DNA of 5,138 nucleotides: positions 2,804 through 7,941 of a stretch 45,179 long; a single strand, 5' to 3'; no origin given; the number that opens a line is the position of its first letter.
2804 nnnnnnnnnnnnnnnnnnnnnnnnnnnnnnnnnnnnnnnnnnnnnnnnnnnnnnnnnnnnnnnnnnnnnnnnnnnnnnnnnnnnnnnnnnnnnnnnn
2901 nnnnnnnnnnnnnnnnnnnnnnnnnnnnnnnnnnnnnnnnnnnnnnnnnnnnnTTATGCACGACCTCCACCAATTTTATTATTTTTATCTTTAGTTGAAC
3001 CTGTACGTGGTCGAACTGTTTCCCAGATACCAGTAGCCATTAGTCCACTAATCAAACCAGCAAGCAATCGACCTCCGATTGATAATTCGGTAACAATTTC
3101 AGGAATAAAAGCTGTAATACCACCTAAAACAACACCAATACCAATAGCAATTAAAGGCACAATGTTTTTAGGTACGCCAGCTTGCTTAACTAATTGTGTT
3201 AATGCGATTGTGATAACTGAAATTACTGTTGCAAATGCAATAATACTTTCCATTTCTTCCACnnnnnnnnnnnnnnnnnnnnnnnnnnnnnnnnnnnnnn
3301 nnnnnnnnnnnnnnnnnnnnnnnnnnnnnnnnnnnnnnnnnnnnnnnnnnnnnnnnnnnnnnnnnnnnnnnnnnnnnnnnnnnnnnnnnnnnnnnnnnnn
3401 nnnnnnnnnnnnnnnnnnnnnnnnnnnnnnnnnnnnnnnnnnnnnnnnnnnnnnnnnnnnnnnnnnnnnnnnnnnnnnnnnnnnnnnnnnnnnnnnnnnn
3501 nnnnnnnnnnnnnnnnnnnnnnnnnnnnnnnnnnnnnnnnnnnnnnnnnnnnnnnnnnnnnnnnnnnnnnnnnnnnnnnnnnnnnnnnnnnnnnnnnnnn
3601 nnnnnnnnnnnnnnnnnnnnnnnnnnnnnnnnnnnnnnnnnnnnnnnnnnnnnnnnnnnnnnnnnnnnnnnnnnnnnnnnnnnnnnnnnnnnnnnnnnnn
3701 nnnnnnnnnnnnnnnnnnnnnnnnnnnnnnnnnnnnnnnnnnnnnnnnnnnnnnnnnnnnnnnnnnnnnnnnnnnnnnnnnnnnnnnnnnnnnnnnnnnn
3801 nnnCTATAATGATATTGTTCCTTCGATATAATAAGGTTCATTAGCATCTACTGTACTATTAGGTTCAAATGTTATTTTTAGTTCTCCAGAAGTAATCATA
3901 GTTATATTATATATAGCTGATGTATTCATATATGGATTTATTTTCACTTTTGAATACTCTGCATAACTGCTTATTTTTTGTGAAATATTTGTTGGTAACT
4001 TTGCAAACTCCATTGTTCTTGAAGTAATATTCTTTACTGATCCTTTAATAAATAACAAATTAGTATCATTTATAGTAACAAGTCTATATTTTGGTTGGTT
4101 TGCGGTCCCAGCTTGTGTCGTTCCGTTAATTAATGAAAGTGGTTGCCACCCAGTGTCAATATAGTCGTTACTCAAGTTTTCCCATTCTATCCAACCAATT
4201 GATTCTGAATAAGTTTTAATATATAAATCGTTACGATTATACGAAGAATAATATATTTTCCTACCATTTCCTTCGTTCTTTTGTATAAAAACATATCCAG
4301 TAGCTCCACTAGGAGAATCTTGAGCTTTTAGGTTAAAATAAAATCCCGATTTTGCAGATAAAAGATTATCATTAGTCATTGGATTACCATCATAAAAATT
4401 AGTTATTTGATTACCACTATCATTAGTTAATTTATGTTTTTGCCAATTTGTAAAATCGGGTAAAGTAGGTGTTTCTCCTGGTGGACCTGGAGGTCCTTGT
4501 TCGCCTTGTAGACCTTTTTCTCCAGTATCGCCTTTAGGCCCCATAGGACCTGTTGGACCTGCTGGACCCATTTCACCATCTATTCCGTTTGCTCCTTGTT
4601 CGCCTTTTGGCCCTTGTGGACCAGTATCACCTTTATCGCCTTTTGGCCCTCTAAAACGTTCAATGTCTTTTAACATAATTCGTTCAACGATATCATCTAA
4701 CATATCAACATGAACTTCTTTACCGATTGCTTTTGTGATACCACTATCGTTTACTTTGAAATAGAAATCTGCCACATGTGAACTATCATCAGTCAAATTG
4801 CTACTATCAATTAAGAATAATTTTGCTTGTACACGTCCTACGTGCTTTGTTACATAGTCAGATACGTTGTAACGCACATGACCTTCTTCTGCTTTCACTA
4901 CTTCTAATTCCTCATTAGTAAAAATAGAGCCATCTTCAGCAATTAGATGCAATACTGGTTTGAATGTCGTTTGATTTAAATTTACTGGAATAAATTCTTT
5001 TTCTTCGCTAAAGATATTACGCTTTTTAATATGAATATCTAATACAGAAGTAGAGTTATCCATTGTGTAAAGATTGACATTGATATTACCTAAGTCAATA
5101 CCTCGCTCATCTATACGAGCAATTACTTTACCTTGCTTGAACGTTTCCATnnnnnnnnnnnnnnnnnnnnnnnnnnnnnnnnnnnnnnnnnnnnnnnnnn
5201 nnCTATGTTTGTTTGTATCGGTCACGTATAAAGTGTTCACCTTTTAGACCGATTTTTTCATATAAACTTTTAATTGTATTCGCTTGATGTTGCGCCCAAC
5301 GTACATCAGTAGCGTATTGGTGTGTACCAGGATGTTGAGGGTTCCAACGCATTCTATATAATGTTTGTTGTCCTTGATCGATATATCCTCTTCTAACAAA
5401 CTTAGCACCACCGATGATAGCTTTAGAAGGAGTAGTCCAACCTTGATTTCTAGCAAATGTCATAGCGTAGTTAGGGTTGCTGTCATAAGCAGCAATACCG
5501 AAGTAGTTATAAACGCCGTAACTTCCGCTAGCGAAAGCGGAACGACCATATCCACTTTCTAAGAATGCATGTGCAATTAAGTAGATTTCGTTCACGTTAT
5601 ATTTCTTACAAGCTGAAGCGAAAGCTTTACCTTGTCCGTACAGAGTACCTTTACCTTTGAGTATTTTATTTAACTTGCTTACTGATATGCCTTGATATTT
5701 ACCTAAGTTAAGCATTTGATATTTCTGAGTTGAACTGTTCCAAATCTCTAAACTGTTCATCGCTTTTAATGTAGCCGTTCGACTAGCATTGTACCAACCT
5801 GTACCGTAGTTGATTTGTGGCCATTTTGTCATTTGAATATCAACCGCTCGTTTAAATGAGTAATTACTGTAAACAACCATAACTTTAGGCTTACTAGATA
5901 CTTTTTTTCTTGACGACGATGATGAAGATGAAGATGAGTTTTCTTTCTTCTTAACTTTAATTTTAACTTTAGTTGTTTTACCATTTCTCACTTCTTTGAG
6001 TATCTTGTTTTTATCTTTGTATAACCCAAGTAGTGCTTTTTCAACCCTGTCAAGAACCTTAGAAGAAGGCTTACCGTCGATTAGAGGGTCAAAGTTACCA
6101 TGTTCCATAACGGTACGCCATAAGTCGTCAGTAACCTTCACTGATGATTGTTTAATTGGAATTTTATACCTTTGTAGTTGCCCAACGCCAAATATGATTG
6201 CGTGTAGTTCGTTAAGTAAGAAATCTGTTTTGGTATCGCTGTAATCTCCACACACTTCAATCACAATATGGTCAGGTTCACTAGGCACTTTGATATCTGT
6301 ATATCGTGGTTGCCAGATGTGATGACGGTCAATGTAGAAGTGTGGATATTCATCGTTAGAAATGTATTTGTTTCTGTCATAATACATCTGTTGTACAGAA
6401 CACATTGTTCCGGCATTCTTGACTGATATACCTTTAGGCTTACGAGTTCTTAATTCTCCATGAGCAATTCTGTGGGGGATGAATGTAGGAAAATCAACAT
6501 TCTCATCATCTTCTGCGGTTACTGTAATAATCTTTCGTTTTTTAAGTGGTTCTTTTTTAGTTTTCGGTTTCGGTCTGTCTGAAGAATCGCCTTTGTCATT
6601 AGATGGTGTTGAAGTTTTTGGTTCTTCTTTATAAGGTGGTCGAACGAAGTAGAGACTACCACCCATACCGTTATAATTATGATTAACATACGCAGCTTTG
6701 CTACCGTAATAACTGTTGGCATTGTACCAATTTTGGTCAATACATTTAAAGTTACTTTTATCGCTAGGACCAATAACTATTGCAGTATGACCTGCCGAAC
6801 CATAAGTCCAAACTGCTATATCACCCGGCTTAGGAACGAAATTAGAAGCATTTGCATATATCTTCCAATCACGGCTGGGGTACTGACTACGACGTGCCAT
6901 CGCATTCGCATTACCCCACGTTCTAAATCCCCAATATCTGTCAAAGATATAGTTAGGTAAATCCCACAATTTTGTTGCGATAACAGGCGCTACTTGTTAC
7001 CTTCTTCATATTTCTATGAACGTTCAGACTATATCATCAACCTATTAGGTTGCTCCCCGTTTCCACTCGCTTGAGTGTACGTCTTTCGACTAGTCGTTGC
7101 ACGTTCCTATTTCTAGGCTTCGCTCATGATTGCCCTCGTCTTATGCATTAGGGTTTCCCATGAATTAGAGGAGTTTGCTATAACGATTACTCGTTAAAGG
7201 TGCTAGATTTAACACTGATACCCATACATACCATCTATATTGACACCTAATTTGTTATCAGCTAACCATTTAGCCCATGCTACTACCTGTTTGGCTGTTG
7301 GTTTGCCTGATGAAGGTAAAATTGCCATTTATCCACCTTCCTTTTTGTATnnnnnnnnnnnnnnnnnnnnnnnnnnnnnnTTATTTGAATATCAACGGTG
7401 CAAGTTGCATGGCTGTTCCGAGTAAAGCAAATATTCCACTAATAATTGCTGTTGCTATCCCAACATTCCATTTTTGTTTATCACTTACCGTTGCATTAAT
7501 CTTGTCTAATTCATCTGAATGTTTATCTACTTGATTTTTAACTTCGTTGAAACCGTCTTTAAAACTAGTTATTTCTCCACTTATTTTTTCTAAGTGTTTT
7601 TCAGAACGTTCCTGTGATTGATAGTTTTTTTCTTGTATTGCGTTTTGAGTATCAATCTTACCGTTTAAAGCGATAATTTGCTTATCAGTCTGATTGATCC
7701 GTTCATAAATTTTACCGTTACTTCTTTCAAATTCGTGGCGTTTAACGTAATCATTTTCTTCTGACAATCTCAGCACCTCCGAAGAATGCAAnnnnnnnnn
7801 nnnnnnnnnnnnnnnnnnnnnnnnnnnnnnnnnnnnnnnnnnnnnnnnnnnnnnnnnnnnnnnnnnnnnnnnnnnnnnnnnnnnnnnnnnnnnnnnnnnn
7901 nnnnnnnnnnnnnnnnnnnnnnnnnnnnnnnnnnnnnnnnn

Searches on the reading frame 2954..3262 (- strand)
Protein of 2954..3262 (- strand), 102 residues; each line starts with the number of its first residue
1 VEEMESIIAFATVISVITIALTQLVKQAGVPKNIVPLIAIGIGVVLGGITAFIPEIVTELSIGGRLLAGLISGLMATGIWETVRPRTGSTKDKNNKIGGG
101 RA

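Call 84: search_protein_families(library=pfam, proteins=[window:2954-3262:-], max_evalue=0.01)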
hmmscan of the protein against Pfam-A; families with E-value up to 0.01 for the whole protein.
window:2954-3262:- (102 aa): 2 families
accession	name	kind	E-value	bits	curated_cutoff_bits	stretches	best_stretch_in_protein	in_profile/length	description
PF06946.16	Phage_holin_5_1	-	7.6e-05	23.5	22.4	1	4-87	4-85/93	Bacteriophage A118-like holin, Hol118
PF16079.10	Phage_holin_5_2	-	0.0025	18.5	29.2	1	17-83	4-73/76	Phage holin family Hol44, in holin superfamily V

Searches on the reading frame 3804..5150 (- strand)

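Call 3: search_protein_families(library=pfam, proteins=[window:3804-5150:-], max_evalue=1)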
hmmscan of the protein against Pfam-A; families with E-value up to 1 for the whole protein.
window:3804-5150:- (448 aa): 3 families
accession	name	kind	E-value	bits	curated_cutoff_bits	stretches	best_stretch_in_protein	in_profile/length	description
PF10651.15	BppU_N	-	2.6e-15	56.8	23.1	1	17-158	13-140/142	BppU N-terminal domain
PF01391.23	Collagen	-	1.6e-09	37.8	27.2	1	168-226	1-59/60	Collagen triple helix repeat (20 copies)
PF12445.13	FliC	-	0.074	13.8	23.2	1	87-149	56-116/127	Flagellin protein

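Call 4: search_protein_families(library=phrogs, proteins=[window:3804-5150:-], max_evalue=0.001)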
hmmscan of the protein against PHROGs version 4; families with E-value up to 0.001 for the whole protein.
window:3804-5150:- (448 aa): 42 families (the best 25 are shown)
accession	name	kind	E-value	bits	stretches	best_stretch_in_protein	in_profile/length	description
phrog_32409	-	tail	4.1e-80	271.2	1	1-267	1-280/884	tail fiber protein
phrog_257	-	tail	4.8e-76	257.9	2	1-249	1-256/508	minor tail protein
phrog_19519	-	connector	6.2e-42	145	1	1-225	1-217/714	neck protein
phrog_1125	-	tail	1.7e-41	143.9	1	4-159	2-145/412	tail fiber protein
phrog_18372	-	tail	7.9e-31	108.3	1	8-219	6-199/670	tail fiber protein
phrog_21853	-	unknown function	7.8e-24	85.6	1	7-162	5-147/409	-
phrog_5073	-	tail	4.3e-22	79.8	1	167-402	287-433/519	tail fiber protein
phrog_366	-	tail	2e-18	68.1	1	162-227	306-371/474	tail fiber protein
phrog_8745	-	tail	2.7e-16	59.1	1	75-227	1320-1439/1803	tail fiber protein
phrog_1658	-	unknown function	5.4e-15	56.8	1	166-226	44-101/239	-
phrog_6320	-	tail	2.8e-13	50.6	1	168-227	101-160/745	tail fiber protein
phrog_819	-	tail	1.4e-12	47.6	1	165-226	520-584/1024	tail protein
phrog_3904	-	tail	1.7e-12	47.5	1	77-227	138-290/1086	tail fiber protein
phrog_38806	-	unknown function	6e-12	46.5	2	167-245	90-169/285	-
phrog_20746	-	unknown function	8.1e-11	42.4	1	20-157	20-148/424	-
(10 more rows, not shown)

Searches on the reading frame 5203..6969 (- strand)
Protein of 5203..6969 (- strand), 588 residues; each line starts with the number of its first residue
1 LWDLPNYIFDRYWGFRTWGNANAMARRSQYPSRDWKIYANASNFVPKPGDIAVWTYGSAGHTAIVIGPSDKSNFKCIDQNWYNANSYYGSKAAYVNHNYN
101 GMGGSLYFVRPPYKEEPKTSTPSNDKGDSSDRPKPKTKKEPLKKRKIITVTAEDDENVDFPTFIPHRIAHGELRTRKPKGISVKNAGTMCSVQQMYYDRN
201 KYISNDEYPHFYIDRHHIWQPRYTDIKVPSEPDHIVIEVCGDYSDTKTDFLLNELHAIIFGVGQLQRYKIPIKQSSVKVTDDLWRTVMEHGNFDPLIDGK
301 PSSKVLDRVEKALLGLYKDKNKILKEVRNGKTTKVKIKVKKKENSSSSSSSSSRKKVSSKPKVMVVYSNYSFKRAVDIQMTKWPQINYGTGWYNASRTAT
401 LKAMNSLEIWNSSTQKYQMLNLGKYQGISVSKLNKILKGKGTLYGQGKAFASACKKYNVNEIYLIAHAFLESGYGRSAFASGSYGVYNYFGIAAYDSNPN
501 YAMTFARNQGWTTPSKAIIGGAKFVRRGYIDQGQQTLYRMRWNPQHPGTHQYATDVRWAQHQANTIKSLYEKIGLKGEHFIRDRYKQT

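Call 3: search_protein_families(library=pfam, proteins=[window:5203-6969:-], max_evalue=1)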
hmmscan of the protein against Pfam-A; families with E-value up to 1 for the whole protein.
window:5203-6969:- (588 aa): 5 families
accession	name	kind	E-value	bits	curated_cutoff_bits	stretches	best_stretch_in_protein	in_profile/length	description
PF01832.25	Glucosaminidase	-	2.6e-14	54.4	30.2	1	448-570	2-122/123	Mannosyl-glycoprotein endo-beta-N-acetylglucosaminidase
PF05257.22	CHAP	-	6.3e-09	36.6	26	1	8-80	15-81/81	CHAP domain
PF13406.11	SLT_2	-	0.0026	17.5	24.3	1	413-497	41-121/292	Transglycosylase SLT domain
PF16586.11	DUF5060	-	0.02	15.6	27.2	1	521-556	36-69/70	Domain of unknown function (DUF5060)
PF23616.1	Ig_GEX2_N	-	0.021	15.4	27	1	326-391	13-75/105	GEX2 N-terminal Ig-like domain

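Call 4: search_protein_families(library=phrogs, proteins=[window:5203-6969:-], max_evalue=0.001)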
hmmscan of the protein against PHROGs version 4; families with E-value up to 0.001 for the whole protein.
window:5203-6969:- (588 aa): 9 families
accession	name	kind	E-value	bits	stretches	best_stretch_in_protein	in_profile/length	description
phrog_759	-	other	2.3e-283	942.7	1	1-586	38-625/625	tail associated cell-wall hydrolase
phrog_21853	-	unknown function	1.3e-91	308.9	1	369-586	191-409/409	-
phrog_635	-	lysis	2.5e-54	186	1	2-405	33-391/463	endolysin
phrog_8781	-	lysis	2.9e-36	126.1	1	1-122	31-162/178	endolysin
phrog_7887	-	lysis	1.5e-20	74.9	1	3-148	31-165/238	endolysin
phrog_10341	-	lysis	1.1e-19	71.7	1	419-573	375-523/577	endolysin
phrog_6700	-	lysis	2.8e-08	32.2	1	417-568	2435-2584/2898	endolysin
phrog_33549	-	unknown function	2.5e-06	28.5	1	172-277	16-136/137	-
phrog_3513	-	lysis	6.8e-05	22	1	452-500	656-701/1434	endolysin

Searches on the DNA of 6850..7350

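Call 81: search_rna_families(source=window, start=6850, end=7350, threshold=evalue, max_evalue=1)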
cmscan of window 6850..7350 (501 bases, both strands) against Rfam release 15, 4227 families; matches with E-value up to 1: 1.
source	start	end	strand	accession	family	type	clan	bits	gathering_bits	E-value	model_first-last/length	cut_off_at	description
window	7004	7221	-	RF00028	Intron_gpI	Intron;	-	104.3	50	4.2e-28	1-253/253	no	Group I catalytic intron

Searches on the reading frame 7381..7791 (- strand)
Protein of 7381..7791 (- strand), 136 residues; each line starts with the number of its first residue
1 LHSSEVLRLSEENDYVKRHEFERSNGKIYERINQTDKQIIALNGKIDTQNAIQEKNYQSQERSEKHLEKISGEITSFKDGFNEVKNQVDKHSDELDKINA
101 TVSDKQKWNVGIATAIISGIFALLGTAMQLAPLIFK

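Call 84: search_protein_families(library=pfam, proteins=[window:7381-7791:-], max_evalue=0.01)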
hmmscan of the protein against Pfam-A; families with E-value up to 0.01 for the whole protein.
window:7381-7791:- (136 aa): 1 family
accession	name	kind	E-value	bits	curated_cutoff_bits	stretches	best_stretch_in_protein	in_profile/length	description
PF03961.19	FapA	-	0.0095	16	31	0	18-101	158-240/272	Flagellar Assembly Protein A beta solenoid domain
